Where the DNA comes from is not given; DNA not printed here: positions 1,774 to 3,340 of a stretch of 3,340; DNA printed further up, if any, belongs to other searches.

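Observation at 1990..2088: Unusual double-cysteine lipobox (LLCSC) and Pro/Ser/Thr-rich tether at the N-terminus of the GHL10 lipoprotein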

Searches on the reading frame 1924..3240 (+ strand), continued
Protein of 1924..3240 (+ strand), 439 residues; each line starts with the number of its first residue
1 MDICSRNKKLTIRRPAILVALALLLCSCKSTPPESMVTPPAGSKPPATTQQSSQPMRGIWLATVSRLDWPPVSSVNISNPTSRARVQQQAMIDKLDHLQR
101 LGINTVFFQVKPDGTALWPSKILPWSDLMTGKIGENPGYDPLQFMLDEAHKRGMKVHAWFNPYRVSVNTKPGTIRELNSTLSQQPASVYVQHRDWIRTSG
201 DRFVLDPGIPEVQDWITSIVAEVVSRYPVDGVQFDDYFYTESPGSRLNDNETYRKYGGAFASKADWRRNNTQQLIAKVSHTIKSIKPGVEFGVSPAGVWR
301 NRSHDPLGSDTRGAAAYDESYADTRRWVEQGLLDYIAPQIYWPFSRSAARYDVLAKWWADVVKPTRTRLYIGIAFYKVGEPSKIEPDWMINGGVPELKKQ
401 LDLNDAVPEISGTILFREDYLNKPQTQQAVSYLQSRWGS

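Call 43: list_cluster_members(proteins=[P0001, P0004, P0007, P0124])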
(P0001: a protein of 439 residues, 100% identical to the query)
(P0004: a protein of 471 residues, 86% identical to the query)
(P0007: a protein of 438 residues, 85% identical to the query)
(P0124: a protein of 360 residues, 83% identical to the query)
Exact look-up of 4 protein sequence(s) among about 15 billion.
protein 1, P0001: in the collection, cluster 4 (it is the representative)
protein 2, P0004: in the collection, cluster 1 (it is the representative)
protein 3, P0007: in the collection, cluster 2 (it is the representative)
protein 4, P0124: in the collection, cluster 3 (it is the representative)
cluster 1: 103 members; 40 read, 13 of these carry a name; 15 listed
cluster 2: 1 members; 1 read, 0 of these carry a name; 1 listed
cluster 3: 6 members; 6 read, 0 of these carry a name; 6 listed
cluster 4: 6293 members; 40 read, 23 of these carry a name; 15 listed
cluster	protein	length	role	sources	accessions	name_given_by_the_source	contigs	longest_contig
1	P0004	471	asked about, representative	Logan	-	-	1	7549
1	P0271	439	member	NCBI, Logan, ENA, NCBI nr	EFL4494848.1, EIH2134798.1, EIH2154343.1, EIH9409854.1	glycoside hydrolase family 10 protein [Escherichia fergusonii]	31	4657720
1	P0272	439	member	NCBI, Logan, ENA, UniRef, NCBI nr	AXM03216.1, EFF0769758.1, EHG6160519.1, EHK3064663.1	glycoside hydrolase family 10 protein [Escherichia fergusonii] | glycoside hydrolase family 10 protein n=1 Tax=Escherichia fergusonii TaxID=564 ...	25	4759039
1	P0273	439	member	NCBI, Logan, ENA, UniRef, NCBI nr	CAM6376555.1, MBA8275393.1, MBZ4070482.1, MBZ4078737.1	glycoside hydrolase family 10 protein [Escherichia fergusonii] | glycoside hydrolase family 10 protein n=1 Tax=Escherichia fergusonii TaxID=564 ...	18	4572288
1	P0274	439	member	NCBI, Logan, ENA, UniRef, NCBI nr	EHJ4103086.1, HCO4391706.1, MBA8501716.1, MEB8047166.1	TPA: glycoside hydrolase family 10 protein [Escherichia fergusonii] | glycoside hydrolase family 10 protein n=1 Tax=Escherichia fergusonii TaxID=564 ... | glycoside hydrolase family 10 protein [Escherichia fergusonii]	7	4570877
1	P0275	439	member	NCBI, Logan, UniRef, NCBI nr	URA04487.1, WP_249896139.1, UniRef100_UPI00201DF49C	glycoside hydrolase family 10 protein [Escherichia fergusonii] | glycoside hydrolase family 10 protein n=1 Tax=Escherichia fergusonii TaxID=564 ...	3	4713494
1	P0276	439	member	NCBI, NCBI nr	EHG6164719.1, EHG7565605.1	family 10 glycosylhydrolase [Escherichia fergusonii]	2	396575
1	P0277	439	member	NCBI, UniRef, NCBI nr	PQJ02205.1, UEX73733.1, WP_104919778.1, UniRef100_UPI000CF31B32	hypothetical protein C5U37_08130 [Escherichia fergusonii] | glycoside hydrolase family 10 protein n=1 Tax=Escherichia fergusonii TaxID=564 ... | glycoside hydrolase family 10 protein [Escherichia fergusonii]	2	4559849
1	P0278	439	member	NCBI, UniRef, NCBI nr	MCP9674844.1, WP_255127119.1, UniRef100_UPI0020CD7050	family 10 glycosylhydrolase [Escherichia fergusonii] | glycoside hydrolase family 10 protein n=1 Tax=Escherichia fergusonii TaxID=564 ... | glycoside hydrolase family 10 protein [Escherichia fergusonii]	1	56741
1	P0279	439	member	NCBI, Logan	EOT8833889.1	glycoside hydrolase family 10 protein [Escherichia fergusonii]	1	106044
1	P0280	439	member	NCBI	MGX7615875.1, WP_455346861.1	glycoside hydrolase family 10 protein [Escherichia fergusonii]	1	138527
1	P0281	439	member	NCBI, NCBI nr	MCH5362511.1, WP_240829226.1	glycoside hydrolase family 10 protein [Escherichia fergusonii]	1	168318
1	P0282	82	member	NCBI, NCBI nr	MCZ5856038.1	family 10 glycosylhydrolase, partial [Escherichia coli] | family 10 glycosylhydrolase [Escherichia coli]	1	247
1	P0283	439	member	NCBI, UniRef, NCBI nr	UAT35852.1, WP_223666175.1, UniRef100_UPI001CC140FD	glycoside hydrolase family 10 protein [Escherichia fergusonii] | glycoside hydrolase family 10 protein n=1 Tax=Escherichia fergusonii TaxID=564 ...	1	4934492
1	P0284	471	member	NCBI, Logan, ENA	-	-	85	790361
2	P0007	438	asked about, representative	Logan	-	-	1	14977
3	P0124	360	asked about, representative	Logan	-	-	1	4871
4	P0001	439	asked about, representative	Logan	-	-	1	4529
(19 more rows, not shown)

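Call 54: fold_search(model_id=the predicted structure, library=pdb)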
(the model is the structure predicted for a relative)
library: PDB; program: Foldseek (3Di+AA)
matches with E <= 10: 1777; with E <= 0.001: 616
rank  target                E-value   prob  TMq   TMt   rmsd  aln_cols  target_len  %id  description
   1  5oq2_B                9.5e-47  1.00  0.77  0.94   2.2       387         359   43  Se-SAD structure of the functional region of Cwp19 from Clostridium difficile (released 2017-11-01)
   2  5oq2_A                7.7e-46  1.00  0.77  0.93   2.5       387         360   42  Se-SAD structure of the functional region of Cwp19 from Clostridium difficile (released 2017-11-01)
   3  5oq3                  1.7e-45  1.00  0.76  0.93   2.7       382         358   43  High resolution structure of the functional region of Cwp19 from Clostridium difficile (released 2017-11-01)
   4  4p7o_B                4.3e-12  1.00  0.50  0.62   6.9       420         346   13  Structure of Escherichia coli PgaB C-terminal domain, P1 crystal form (released 2014-07-02)
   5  4p7q                  6.9e-12  1.00  0.50  0.59   8.3       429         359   13  Structure of Escherichia coli PgaB C-terminal domain in complex with N-acetylglucosamine (released 2014-07-02)
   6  6s04_B                1.2e-11  1.00  0.51  0.46   7.1       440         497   11  Crystal structure of an inverting family GH156 exosialidase from uncultured bacterium pG7 in complex with N-glycolylne (released 2019-11-06)
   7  4p7l                  1.3e-11  1.00  0.51  0.61   8.0       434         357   13  Structure of Escherichia coli PgaB C-terminal domain, P212121 crystal form (released 2014-07-02)
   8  4p7n                  1.4e-11  1.00  0.50  0.58   8.4       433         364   13  Structure of Escherichia coli PgaB C-terminal domain in complex with glucosamine (released 2014-07-02)
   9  4f9j_A                1.7e-11  1.00  0.46  0.35   7.8       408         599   13  Structure of Escherichia coli PgaB 42-655 in complex with iron (released 2012-07-25)
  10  6s00_A                3.9e-11  1.00  0.51  0.46   7.3       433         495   11  Crystal structure of an inverting family GH156 exosialidase from uncultured bacterium pG7 in complex with N-acetylneur (released 2019-11-06)
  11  4f9d_A                5.6e-11  1.00  0.46  0.36   7.8       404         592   12  Structure of Escherichia coli PgaB 42-655 in complex with nickel (released 2012-07-25)
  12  6tvk                  5.9e-11  1.00  0.50  0.35   6.6       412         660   14  Alpha-L-fucosidase isoenzyme 2 from Paenibacillus thiaminolyticus (released 2021-07-21)
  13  4p7o_A                6.7e-11  1.00  0.51  0.62   6.1       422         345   12  Structure of Escherichia coli PgaB C-terminal domain, P1 crystal form (released 2014-07-02)
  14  6rzd_A                8.5e-11  1.00  0.49  0.45   7.5       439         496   10  Crystal structure of an inverting family GH156 exosialidase from uncultured bacterium pG7 (released 2019-11-06)
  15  3wh9_A                1.1e-09  1.00  0.49  0.60   6.6       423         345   12  The ligand-free structure of ManBK from Aspergillus niger BK01 (released 2014-10-08)
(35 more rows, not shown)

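Call 56: find_encoding_contigs(protein=P0012, flank=3000, max_places=1)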
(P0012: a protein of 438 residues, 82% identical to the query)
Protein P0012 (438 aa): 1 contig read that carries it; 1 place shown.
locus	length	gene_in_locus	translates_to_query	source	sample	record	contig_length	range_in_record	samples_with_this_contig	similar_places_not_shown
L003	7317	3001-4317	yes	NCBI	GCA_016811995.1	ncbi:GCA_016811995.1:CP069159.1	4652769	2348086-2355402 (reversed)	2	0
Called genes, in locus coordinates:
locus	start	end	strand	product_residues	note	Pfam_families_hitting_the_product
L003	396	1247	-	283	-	PF00248:Aldo_ket_red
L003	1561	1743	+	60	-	-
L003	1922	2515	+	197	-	-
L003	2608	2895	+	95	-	PF09905:VF530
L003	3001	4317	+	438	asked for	PF02638:GHL10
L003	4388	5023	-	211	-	PF08348:PAS_6, PF13309:HTH_22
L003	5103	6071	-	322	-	PF00291:PALP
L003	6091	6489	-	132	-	PF01042:Ribonuc_L-PSP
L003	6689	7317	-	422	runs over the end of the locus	PF13657:Couple_hipA, PF07804:HipA_C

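Call 57: find_encoding_contigs(protein=P0029, flank=3000, max_places=1)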
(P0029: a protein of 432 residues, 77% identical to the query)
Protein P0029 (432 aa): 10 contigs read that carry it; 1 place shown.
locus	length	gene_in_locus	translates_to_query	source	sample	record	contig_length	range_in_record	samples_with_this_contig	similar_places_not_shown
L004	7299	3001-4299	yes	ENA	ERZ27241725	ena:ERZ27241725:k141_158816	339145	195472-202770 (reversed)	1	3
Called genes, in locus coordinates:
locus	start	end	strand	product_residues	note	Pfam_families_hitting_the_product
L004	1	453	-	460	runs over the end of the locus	PF00202:Aminotran_3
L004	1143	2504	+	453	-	PF00696:AA_kinase, PF22468:ACT_9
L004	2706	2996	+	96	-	PF09905:VF530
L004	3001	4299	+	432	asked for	PF02638:GHL10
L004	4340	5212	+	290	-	-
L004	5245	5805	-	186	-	PF04542:Sigma70_r2, PF08281:Sigma70_r4_2, PF04545:Sigma70_r4 (weak)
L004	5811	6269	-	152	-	-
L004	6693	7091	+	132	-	-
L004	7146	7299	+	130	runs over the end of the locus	-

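Call 58: find_encoding_contigs(protein=P0114, flank=3000, max_places=1)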
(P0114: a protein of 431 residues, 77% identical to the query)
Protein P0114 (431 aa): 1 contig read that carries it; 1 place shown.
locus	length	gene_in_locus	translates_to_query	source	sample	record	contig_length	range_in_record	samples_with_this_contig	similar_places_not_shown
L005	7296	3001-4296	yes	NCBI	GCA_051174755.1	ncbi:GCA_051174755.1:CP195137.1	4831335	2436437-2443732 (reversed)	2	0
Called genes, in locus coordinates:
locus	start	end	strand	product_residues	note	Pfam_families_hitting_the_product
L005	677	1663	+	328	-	PF23023:Anti-Pycsar_Apyc1 (weak), PF00753:Lactamase_B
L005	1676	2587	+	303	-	PF00126:HTH_1, PF03466:LysR_substrate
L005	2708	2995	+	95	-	PF09905:VF530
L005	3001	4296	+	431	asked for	PF02638:GHL10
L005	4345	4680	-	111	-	-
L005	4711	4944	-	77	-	PF02604:PhdYeFM_antitox (weak)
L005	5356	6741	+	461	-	PF00202:Aminotran_3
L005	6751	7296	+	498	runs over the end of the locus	PF00282:Pyridoxal_deC, PF01212:Beta_elim_lyase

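Call 59: find_encoding_contigs(protein=P0272, flank=3000, max_places=1)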
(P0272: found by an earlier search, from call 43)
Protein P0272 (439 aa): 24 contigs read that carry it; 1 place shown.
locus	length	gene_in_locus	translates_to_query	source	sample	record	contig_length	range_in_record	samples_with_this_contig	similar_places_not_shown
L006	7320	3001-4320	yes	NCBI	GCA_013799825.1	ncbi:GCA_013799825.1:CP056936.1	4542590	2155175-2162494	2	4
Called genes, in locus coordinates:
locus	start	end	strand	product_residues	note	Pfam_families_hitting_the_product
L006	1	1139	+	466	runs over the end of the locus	PF00282:Pyridoxal_deC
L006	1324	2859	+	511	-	PF13520:AA_permease_2, PF00324:AA_permease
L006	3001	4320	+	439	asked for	PF02638:GHL10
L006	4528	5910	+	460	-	PF11563:Protoglobin, PF21118:DosC_2nd, PF00990:GGDEF, PF24898:GGDEF_GdpP (weak)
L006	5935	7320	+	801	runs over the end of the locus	PF00989:PAS, PF13426:PAS_9, PF00989:PAS, PF08448:PAS_4, PF13188:PAS_8 (weak), PF13426:PAS_9, PF00990:GGDEF, PF00563:EAL, +2 more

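Call 60: find_encoding_contigs(protein=P0045, flank=3000, max_places=1)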
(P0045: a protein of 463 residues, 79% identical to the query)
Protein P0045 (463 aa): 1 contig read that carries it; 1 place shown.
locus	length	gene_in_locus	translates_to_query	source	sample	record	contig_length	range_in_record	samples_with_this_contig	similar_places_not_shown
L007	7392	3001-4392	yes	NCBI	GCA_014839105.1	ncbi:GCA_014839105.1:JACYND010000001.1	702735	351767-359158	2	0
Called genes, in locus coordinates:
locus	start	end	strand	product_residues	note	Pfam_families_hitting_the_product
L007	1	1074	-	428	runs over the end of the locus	PF02040:ArsB, PF03600:CitMHS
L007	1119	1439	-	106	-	PF01022:HTH_5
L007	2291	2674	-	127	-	PF14534:DUF4440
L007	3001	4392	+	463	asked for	PF02638:GHL10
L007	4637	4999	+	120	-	PF05899:Cupin_3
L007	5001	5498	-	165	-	PF00583:Acetyltransf_1, PF13673:Acetyltransf_10, PF13508:Acetyltransf_7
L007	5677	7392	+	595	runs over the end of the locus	PF00128:Alpha-amylase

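Call 61: find_encoding_contigs(protein=P0036, flank=3000, max_places=1)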
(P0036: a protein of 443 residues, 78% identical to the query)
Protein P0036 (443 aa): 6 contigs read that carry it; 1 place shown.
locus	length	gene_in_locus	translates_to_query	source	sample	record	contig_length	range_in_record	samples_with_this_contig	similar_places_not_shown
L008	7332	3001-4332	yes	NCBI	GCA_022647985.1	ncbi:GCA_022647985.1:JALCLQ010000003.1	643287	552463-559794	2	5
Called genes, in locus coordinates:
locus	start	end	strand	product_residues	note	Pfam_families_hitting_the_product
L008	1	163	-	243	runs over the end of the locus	PF00106:adh_short, PF08659:KR (weak), PF23441:SDR (weak), PF13561:adh_short_C2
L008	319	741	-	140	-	PF01042:Ribonuc_L-PSP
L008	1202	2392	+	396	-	PF07690:MFS_1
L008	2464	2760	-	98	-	-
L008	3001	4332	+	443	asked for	PF02638:GHL10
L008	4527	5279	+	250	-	PF00106:adh_short, PF08659:KR, PF23441:SDR, PF13460:NAD_binding_10 (weak), PF13561:adh_short_C2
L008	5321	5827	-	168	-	-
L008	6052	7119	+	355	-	PF00465:Fe-ADH, PF13685:Fe-ADH_2, PF25137:ADH_Fe_C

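Call 62: find_encoding_contigs(protein=P0091, flank=3000, max_places=1)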
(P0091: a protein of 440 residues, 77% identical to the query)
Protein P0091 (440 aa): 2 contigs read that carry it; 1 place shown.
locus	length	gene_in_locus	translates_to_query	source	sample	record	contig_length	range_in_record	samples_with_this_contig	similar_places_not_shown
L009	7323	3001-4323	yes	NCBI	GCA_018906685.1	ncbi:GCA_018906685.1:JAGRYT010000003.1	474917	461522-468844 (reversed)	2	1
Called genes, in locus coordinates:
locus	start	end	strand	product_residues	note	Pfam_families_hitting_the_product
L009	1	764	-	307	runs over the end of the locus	PF00561:Abhydrolase_1, PF12146:Hydrolase_4 (faint), PF12697:Abhydrolase_6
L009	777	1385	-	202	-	PF00694:Aconitase_C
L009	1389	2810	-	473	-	PF00330:Aconitase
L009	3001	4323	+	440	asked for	PF02638:GHL10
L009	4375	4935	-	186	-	PF04542:Sigma70_r2, PF08281:Sigma70_r4_2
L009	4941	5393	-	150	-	-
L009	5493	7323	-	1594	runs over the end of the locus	PF02661:Fic (faint)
